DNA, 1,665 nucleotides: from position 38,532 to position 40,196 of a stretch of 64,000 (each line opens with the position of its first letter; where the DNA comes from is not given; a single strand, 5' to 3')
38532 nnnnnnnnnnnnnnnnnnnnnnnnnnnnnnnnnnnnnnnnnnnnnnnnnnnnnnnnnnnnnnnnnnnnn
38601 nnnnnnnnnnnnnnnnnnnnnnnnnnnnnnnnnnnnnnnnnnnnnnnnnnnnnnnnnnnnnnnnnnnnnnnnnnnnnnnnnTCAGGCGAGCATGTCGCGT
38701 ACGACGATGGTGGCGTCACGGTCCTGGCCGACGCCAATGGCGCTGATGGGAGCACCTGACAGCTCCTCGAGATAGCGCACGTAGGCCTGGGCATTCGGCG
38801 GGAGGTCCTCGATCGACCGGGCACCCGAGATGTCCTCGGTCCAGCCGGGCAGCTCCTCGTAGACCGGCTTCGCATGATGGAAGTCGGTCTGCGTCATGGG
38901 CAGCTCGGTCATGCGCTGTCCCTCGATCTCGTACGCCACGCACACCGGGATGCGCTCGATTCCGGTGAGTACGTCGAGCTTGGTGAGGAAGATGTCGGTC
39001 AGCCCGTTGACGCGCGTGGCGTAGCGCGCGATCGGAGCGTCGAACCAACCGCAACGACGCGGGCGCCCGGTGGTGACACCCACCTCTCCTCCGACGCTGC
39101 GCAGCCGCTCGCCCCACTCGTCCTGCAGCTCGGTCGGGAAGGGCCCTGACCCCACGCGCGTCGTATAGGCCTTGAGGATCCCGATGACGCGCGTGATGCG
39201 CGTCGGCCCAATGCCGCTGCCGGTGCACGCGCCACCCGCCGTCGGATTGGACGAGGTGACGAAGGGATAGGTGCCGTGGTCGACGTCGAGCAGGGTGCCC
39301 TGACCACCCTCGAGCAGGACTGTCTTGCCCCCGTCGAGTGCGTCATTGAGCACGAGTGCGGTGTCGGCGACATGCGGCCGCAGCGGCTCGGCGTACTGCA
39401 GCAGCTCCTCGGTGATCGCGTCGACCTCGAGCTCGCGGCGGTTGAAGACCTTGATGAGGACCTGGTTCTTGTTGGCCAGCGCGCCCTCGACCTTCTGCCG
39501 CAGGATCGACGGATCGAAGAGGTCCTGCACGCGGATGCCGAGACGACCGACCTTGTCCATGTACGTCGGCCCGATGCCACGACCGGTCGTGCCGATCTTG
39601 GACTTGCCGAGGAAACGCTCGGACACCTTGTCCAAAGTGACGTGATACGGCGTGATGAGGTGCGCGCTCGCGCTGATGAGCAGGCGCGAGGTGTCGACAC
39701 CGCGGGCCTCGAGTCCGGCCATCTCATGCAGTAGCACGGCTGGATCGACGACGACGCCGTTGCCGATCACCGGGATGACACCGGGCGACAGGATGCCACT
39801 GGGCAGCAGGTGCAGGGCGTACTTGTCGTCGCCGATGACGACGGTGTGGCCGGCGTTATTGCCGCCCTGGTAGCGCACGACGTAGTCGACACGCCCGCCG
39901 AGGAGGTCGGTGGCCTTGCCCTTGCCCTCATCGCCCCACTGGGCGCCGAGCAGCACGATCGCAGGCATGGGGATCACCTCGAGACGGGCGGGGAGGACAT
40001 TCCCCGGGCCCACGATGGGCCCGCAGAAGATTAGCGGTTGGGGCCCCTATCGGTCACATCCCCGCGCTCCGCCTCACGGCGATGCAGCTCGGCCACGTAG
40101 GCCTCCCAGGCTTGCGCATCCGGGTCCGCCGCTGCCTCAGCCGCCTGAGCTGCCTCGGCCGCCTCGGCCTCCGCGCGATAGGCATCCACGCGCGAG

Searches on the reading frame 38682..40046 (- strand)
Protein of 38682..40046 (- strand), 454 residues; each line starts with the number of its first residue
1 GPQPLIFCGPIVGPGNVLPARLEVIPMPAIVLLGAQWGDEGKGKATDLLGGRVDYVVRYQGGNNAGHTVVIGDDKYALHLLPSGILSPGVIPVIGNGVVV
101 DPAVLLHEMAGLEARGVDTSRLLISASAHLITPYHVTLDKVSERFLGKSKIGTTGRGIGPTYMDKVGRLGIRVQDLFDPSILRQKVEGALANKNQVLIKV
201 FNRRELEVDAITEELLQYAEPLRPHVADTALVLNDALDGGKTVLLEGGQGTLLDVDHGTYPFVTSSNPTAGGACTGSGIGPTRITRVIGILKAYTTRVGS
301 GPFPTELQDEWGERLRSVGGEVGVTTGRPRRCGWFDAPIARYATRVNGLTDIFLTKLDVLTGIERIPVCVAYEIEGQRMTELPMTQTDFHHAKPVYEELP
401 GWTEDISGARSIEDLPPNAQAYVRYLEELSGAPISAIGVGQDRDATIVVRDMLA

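Call 17: search_protein_families(library=pfam, proteins=[window:38682-40046:-], max_evalue=0.001)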
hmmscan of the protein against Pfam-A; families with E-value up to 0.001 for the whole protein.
window:38682-40046:- (454 aa): 1 family
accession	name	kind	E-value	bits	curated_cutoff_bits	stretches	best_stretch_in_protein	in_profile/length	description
PF00709.27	Adenylsucc_synt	-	2.7e-184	613.2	27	1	31-447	1-416/416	Adenylosuccinate synthetase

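Call 64: list_cluster_members(proteins=[window:38682-40046:-, P0010, P0018, P0003, P0158, P0172])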
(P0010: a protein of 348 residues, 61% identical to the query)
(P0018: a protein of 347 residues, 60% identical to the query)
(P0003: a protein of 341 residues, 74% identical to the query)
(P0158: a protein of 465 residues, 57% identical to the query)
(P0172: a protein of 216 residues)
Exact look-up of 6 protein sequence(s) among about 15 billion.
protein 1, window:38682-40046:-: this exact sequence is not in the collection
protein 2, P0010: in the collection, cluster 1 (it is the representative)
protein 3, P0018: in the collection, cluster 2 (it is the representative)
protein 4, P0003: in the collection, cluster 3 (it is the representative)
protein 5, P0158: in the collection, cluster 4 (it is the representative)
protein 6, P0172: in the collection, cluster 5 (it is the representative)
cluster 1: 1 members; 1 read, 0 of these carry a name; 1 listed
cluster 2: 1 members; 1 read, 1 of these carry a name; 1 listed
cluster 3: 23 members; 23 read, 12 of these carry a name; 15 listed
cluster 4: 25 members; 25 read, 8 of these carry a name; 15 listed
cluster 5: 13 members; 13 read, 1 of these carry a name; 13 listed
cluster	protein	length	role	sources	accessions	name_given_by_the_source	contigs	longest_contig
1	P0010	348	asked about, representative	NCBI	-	-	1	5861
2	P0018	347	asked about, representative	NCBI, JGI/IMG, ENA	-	hypothetical protein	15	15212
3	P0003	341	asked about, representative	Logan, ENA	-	-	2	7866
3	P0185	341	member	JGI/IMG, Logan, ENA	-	hypothetical protein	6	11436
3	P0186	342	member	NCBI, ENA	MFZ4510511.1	MAG: hypothetical protein ACOYNJ_06080 [Candidatus Nanopelagicales bacterium]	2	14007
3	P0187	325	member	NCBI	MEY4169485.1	MAG: hypothetical protein RLZ94_558, partial [Actinomycetota bacterium]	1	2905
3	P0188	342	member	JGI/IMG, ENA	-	hypothetical protein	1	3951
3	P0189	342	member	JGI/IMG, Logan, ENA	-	hypothetical protein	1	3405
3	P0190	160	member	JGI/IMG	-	hypothetical protein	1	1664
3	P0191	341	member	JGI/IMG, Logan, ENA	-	hypothetical protein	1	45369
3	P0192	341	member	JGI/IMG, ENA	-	hypothetical protein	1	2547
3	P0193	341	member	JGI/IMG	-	hypothetical protein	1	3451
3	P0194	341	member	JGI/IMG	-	hypothetical protein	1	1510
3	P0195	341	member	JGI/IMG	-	hypothetical protein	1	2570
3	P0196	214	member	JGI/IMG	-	hypothetical protein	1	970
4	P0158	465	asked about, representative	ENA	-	-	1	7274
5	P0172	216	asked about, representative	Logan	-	-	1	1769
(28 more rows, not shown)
